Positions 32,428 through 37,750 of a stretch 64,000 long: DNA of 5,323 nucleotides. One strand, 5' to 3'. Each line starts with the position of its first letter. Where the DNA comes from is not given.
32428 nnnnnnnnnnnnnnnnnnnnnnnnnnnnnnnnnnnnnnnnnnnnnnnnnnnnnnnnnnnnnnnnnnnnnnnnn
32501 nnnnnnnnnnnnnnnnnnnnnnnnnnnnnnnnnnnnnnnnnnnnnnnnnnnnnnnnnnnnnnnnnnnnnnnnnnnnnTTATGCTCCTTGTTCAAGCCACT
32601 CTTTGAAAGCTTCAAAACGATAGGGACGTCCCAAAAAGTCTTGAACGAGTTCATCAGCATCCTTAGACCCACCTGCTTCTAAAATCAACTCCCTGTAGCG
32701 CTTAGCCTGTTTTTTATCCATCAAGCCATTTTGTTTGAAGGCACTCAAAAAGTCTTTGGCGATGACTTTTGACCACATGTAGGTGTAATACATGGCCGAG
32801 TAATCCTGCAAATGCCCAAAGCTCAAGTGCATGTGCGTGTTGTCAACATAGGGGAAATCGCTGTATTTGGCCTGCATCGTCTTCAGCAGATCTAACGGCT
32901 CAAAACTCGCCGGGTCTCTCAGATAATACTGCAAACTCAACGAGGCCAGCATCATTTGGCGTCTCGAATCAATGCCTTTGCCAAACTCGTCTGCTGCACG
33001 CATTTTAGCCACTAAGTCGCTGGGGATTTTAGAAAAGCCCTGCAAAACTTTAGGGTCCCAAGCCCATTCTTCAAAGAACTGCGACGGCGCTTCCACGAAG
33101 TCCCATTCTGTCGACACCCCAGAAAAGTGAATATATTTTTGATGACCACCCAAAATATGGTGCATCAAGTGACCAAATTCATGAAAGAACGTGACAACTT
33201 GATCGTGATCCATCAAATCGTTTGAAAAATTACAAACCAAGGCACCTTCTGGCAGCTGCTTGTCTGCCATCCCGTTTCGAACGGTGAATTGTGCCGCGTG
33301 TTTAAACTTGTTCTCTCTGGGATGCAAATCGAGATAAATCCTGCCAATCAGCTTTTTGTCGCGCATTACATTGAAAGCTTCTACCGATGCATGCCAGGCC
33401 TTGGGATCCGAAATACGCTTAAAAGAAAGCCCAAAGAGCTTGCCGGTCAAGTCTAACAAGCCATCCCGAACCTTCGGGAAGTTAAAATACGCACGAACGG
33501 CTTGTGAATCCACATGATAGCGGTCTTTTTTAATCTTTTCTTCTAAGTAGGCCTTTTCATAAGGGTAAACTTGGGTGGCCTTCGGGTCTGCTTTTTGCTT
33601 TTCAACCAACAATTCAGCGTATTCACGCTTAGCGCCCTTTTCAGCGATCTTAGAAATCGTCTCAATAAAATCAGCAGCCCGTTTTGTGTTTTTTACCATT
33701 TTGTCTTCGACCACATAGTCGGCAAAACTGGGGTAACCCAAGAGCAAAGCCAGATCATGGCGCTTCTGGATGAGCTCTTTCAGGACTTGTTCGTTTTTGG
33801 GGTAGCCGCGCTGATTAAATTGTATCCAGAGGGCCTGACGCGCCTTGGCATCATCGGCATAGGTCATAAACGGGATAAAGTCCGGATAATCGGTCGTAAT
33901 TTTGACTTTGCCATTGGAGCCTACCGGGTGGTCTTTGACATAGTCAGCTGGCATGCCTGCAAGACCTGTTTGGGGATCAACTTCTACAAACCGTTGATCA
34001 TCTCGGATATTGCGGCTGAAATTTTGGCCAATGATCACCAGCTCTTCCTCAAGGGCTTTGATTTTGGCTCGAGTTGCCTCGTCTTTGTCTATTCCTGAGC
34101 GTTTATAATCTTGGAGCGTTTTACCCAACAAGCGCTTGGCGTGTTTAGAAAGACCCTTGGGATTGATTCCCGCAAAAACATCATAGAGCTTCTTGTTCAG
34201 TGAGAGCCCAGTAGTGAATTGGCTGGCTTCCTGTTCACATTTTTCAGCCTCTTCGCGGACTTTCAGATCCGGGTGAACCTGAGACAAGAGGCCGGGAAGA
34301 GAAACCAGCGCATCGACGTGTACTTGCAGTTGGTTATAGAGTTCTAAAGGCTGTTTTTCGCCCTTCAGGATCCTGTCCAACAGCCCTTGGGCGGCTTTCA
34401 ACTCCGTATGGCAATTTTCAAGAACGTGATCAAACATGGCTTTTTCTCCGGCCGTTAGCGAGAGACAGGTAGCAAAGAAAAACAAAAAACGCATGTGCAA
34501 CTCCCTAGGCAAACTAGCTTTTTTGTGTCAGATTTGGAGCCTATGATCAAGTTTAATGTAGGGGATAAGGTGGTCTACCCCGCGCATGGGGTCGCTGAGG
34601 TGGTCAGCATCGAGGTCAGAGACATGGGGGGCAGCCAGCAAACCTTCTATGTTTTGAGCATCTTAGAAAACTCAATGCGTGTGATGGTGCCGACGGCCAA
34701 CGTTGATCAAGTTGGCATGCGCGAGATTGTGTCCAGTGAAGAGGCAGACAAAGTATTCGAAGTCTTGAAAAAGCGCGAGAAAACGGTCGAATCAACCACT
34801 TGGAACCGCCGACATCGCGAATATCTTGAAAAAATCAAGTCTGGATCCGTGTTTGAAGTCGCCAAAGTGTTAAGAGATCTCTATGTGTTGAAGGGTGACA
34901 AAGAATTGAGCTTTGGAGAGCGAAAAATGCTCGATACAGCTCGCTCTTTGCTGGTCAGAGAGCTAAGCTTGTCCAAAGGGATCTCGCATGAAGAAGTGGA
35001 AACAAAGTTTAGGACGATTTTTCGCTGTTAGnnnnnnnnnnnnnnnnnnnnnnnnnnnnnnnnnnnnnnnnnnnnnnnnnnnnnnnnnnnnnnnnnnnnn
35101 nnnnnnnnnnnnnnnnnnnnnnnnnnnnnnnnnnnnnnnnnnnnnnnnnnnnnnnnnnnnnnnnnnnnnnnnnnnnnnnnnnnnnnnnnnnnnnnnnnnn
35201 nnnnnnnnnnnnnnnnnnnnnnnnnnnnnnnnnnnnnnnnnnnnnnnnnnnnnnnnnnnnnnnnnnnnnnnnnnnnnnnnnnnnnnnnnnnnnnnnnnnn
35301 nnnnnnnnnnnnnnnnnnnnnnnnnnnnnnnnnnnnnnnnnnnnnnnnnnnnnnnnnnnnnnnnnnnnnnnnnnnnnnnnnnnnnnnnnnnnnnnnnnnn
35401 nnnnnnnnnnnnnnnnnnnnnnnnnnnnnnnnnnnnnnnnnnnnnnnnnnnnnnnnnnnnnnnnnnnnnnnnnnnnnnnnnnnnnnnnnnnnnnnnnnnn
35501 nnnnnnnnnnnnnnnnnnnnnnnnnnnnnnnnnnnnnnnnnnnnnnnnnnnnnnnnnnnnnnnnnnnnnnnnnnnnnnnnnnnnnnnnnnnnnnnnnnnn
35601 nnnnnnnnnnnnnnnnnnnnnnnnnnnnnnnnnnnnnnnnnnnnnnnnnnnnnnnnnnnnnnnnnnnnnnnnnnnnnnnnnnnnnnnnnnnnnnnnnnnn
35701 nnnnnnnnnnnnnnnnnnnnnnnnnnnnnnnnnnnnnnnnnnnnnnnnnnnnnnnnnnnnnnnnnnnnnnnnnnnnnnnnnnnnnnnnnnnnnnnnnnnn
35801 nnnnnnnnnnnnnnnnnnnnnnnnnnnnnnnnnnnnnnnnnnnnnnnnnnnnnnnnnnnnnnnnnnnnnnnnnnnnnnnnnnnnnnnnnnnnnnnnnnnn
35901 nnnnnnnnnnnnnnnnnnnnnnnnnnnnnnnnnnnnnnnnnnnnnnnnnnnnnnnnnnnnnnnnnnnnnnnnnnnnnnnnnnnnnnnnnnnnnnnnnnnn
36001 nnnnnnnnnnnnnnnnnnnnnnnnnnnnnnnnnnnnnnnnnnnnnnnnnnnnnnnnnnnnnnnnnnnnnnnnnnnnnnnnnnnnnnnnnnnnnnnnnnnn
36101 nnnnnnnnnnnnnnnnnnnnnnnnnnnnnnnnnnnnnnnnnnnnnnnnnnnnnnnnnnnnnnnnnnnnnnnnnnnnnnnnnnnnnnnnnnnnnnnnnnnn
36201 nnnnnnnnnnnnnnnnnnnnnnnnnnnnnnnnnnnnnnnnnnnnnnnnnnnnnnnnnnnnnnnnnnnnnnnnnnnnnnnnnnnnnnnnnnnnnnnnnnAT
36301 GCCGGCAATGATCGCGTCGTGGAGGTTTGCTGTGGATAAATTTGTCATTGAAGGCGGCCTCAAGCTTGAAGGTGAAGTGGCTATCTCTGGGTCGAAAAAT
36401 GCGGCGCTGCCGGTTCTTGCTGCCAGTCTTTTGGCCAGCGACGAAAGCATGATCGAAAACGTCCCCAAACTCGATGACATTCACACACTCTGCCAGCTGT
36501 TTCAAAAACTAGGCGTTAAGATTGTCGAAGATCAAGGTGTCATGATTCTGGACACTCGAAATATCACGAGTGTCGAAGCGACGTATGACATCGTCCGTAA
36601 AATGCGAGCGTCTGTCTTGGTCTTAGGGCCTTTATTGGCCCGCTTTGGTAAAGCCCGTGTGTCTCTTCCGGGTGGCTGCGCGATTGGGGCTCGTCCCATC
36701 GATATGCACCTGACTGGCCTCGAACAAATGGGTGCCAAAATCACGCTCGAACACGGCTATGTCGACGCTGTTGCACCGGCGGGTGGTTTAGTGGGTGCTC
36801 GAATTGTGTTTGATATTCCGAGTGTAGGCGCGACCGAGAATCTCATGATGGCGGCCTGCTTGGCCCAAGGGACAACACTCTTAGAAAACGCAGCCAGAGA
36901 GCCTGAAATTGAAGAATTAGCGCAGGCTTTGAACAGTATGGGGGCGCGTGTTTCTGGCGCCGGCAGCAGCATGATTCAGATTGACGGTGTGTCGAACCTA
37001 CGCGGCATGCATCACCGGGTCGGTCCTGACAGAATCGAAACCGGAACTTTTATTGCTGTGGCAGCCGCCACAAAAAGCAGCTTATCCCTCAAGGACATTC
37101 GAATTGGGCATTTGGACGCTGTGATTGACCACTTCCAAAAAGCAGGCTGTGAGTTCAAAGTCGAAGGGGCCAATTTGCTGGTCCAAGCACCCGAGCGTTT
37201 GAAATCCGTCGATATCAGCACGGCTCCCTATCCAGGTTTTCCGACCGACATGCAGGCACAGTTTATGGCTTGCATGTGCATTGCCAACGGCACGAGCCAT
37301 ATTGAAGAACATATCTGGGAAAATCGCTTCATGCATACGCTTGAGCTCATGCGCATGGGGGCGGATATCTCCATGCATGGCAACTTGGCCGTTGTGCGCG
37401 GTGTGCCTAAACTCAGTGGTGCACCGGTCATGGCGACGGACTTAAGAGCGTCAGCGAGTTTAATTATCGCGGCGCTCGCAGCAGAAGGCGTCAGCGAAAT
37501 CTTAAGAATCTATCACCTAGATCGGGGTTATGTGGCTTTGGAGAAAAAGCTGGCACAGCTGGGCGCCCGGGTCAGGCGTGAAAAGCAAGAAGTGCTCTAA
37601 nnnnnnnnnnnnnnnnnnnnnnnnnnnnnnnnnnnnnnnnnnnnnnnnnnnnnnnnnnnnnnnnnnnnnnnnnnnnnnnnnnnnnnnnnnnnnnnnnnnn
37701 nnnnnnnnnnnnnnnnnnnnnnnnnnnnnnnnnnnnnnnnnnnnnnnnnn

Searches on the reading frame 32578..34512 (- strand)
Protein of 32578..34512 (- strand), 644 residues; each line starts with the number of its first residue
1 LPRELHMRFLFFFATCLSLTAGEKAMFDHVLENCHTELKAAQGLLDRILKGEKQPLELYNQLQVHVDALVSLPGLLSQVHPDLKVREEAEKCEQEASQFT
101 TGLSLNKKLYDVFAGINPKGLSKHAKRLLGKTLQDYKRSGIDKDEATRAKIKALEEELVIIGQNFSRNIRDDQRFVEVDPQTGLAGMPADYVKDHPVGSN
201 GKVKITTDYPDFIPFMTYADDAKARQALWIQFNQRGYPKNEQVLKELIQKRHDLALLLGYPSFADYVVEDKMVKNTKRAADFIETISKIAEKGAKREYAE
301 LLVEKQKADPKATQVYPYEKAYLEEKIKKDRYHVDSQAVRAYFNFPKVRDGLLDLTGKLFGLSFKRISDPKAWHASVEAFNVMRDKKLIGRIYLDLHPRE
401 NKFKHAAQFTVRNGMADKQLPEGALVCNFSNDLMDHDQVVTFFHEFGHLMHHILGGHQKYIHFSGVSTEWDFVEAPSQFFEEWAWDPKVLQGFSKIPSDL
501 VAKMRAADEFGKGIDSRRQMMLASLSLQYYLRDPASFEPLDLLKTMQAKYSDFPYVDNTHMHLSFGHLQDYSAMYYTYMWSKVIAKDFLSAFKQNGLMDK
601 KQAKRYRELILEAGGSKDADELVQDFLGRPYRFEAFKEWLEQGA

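Call 27: search_protein_families(library=pfam, proteins=[window:32578-34512:-], max_evalue=0.001)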
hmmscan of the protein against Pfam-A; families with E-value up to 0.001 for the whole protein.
window:32578-34512:- (644 aa): 1 family
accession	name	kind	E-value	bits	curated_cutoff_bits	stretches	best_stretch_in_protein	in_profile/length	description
PF01432.26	Peptidase_M3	-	7e-103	345.8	27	1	215-637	1-452/457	Peptidase family M3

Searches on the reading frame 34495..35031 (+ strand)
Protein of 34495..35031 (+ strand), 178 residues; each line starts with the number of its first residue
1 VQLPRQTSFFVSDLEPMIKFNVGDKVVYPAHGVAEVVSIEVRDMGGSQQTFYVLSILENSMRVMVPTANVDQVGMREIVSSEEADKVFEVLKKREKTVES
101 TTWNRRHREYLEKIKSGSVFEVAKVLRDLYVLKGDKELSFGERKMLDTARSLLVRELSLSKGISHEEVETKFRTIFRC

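Call 61: search_protein_families(library=pfam, proteins=[window:34495-35031:+], max_evalue=0.00001)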
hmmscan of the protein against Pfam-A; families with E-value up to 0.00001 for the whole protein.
window:34495-35031:+ (178 aa): 2 families
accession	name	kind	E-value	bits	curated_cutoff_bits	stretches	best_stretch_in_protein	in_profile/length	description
PF21095.3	CarD_C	-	1.2e-32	112.2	23.1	1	86-171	1-85/87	CarD, C-terminal domain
PF02559.22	CarD_TRCF_RID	-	3.9e-16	59.3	23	1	20-78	1-56/57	CarD-like/TRCF RID domain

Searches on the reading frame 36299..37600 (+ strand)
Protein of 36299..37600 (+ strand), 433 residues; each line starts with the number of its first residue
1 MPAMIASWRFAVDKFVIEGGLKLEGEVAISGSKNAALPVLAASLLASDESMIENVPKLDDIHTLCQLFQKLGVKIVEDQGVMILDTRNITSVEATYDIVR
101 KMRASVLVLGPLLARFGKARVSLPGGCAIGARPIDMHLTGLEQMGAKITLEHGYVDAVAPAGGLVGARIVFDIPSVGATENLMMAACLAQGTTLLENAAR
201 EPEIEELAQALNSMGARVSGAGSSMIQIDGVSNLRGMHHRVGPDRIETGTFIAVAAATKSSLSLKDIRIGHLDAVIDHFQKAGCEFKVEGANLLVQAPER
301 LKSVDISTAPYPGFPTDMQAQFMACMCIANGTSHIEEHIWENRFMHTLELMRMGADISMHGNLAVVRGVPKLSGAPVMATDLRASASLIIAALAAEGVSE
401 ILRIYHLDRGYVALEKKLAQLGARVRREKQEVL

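Call 61: search_protein_families(library=pfam, proteins=[window:36299-37600:+], max_evalue=0.00001)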
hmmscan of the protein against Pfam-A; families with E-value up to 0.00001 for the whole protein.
window:36299-37600:+ (433 aa): 1 family
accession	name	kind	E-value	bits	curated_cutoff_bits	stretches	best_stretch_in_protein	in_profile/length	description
PF00275.25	EPSP_synthase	-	3e-108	362.6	22.8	1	18-418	2-417/417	EPSP synthase (3-phosphoshikimate 1-carboxyvinyltransferase)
